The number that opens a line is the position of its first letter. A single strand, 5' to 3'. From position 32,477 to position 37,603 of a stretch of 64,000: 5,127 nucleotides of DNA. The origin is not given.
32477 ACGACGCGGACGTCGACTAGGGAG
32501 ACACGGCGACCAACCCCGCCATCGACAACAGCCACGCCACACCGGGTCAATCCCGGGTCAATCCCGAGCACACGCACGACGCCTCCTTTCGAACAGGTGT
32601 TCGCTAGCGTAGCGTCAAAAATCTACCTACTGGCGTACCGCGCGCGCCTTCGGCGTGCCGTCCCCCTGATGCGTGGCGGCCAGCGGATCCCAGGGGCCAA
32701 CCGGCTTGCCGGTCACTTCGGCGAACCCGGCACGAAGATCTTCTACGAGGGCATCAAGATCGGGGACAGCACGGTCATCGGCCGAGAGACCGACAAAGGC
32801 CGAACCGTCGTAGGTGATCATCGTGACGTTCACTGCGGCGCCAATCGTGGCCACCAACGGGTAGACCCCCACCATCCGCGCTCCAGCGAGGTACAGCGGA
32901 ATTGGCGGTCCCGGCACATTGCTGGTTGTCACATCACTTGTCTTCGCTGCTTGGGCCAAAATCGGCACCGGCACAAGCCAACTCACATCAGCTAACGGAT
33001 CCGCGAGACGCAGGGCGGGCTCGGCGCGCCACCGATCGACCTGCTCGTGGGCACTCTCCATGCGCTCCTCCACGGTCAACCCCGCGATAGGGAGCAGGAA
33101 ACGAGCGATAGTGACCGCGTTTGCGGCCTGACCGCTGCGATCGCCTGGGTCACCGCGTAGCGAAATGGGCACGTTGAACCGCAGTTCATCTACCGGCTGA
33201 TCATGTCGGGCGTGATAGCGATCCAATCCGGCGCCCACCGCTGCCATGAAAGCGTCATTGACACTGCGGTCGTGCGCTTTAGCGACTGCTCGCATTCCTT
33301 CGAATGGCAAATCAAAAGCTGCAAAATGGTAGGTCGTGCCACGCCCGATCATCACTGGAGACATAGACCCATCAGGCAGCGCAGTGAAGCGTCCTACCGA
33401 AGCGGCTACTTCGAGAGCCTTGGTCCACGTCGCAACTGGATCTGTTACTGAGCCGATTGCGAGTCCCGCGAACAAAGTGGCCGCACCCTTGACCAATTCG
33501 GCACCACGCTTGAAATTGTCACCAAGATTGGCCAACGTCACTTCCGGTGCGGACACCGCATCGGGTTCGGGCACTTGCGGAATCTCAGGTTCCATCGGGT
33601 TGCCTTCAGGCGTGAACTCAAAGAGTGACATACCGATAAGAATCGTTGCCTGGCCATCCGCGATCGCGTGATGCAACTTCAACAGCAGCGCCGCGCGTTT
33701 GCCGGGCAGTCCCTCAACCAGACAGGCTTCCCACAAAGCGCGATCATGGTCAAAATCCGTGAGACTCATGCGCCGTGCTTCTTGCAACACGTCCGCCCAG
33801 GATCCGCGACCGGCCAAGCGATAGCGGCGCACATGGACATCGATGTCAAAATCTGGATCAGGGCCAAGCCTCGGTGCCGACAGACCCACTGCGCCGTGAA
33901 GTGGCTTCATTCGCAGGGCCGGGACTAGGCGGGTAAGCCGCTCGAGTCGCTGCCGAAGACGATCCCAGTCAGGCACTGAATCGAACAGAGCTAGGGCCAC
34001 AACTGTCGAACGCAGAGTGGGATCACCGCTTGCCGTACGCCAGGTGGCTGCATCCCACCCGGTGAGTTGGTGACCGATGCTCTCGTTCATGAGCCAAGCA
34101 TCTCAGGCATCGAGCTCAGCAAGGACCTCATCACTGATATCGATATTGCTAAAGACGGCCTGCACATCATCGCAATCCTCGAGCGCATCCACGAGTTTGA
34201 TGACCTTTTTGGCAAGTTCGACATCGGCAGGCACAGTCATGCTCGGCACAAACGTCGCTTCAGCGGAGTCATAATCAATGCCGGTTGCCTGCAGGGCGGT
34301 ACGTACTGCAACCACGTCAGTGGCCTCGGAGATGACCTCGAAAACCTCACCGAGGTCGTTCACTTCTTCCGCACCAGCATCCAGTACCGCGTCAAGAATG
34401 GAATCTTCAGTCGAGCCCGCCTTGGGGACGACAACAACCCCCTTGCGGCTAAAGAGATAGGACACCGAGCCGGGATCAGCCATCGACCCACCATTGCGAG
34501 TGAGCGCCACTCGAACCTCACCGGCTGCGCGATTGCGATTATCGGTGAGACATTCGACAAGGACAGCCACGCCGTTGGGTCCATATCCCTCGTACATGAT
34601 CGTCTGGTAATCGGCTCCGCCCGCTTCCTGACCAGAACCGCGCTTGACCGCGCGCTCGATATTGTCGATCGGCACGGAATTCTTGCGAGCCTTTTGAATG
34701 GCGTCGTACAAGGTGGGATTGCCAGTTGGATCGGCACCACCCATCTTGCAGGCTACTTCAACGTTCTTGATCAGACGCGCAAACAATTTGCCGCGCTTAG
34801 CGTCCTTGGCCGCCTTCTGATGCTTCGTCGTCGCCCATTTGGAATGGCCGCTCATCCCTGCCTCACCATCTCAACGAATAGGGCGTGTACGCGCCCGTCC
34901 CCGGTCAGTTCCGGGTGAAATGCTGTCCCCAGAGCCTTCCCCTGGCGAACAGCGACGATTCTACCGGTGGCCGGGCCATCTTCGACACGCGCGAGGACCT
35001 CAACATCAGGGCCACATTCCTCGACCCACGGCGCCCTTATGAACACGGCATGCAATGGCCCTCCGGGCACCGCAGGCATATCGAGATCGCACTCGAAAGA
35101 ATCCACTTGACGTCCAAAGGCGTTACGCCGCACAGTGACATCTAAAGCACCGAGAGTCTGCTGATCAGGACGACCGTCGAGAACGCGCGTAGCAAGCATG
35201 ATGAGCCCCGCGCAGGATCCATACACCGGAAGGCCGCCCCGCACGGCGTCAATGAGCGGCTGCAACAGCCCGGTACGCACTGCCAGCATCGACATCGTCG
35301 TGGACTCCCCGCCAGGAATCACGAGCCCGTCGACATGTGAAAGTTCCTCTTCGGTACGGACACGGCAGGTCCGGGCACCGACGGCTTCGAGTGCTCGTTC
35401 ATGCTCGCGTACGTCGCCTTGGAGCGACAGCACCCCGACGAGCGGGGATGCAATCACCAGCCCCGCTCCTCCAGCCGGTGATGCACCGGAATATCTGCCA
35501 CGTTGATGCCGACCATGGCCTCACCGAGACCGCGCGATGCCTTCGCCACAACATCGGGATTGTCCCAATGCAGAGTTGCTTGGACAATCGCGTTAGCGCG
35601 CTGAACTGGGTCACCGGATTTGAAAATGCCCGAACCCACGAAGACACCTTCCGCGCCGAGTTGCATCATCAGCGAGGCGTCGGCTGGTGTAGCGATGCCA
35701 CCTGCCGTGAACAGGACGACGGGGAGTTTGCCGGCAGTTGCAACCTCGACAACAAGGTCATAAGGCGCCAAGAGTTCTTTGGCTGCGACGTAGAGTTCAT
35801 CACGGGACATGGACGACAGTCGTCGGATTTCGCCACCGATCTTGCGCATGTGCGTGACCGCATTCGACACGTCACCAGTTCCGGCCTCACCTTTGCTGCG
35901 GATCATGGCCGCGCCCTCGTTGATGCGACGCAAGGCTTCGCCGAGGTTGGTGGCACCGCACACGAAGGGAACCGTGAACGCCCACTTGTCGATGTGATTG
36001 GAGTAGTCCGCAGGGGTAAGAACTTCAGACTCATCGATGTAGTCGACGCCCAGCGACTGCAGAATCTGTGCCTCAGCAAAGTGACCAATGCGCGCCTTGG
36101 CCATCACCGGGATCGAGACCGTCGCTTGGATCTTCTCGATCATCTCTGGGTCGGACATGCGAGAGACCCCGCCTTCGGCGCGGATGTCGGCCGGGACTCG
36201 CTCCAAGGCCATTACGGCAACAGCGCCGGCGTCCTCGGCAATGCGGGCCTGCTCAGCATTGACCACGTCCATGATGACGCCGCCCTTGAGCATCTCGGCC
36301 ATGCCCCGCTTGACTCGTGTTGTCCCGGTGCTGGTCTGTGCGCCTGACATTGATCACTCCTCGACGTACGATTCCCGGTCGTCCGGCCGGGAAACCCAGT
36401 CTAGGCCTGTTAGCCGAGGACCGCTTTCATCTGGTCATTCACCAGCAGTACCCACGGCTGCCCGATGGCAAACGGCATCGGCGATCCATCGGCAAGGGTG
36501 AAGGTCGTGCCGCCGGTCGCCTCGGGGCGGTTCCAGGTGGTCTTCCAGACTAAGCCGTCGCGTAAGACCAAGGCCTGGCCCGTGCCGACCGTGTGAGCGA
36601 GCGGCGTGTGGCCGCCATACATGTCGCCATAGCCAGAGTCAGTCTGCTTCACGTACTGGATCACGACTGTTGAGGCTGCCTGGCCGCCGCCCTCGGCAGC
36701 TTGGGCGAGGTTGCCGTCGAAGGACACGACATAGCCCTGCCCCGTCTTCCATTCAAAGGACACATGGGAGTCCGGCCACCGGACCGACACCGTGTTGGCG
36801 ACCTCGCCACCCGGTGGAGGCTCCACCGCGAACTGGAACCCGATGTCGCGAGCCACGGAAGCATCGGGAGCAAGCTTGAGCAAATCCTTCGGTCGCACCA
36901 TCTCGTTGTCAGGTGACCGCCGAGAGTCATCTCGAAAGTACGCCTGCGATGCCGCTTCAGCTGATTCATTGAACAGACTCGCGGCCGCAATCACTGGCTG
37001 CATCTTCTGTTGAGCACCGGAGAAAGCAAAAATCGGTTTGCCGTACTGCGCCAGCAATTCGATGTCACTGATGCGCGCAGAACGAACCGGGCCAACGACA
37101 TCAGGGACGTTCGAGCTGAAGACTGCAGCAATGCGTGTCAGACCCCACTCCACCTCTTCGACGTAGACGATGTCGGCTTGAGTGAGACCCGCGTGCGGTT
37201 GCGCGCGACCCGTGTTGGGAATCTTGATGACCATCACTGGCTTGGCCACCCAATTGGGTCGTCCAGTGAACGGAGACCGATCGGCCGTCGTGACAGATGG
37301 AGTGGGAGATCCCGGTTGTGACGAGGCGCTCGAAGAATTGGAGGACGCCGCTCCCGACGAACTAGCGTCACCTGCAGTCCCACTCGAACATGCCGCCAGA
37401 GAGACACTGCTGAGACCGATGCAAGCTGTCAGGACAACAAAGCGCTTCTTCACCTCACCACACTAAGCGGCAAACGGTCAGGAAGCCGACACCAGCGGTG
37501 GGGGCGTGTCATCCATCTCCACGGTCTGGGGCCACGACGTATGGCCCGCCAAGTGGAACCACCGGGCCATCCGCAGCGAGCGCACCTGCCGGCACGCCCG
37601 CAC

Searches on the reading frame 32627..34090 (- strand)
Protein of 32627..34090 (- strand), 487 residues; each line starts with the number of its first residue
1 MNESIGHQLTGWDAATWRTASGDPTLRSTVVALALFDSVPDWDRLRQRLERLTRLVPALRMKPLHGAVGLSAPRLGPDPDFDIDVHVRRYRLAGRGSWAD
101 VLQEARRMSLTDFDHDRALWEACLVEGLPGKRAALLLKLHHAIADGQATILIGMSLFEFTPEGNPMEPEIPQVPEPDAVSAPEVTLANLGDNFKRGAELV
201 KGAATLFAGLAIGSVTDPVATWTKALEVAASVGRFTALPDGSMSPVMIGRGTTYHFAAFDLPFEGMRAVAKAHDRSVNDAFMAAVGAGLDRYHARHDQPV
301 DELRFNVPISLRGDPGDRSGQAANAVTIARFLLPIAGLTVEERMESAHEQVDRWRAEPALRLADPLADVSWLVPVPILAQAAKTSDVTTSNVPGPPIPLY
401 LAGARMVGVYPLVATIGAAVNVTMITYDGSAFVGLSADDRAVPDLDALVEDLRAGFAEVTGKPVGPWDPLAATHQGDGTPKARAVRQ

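Call 57: search_protein_families(library=pfam, proteins=[window:32627-34090:-], max_evalue=0.00001)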
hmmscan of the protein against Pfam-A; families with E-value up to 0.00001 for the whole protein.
window:32627-34090:- (487 aa): 2 families
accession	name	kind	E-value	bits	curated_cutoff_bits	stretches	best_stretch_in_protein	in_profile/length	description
PF03007.21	WS_DGAT_cat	-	3e-36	126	23.6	1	10-280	2-262/263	Wax ester synthase/diacylglycerol acyltransferase catalytic domain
PF06974.18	WS_DGAT_C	-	3.1e-19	69.9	20.7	1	324-458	3-143/145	WS/DGAT C-terminal domain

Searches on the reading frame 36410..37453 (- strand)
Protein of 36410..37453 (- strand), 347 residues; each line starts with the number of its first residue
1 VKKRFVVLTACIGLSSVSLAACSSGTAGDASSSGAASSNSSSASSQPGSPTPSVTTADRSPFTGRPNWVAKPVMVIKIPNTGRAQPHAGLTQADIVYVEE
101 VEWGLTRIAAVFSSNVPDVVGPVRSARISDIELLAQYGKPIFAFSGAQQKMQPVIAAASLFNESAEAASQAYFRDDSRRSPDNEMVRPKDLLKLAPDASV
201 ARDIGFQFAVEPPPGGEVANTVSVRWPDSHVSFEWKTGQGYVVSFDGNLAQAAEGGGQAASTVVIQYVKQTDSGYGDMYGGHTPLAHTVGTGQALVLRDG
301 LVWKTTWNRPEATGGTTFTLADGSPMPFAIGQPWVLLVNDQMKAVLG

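Call 57: search_protein_families(library=pfam, proteins=[window:36410-37453:-], max_evalue=0.00001)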
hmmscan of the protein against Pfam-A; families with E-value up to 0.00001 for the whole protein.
window:36410-37453:- (347 aa): 2 families
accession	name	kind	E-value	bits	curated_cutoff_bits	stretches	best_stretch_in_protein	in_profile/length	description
PF11258.13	DUF3048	-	4.3e-32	111.7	25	1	70-197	14-144/148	Protein of unknown function (DUF3048) N-terminal domain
PF17479.7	DUF3048_C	-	9.3e-16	58.6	25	1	223-335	2-114/114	Protein of unknown function (DUF3048) C-terminal domain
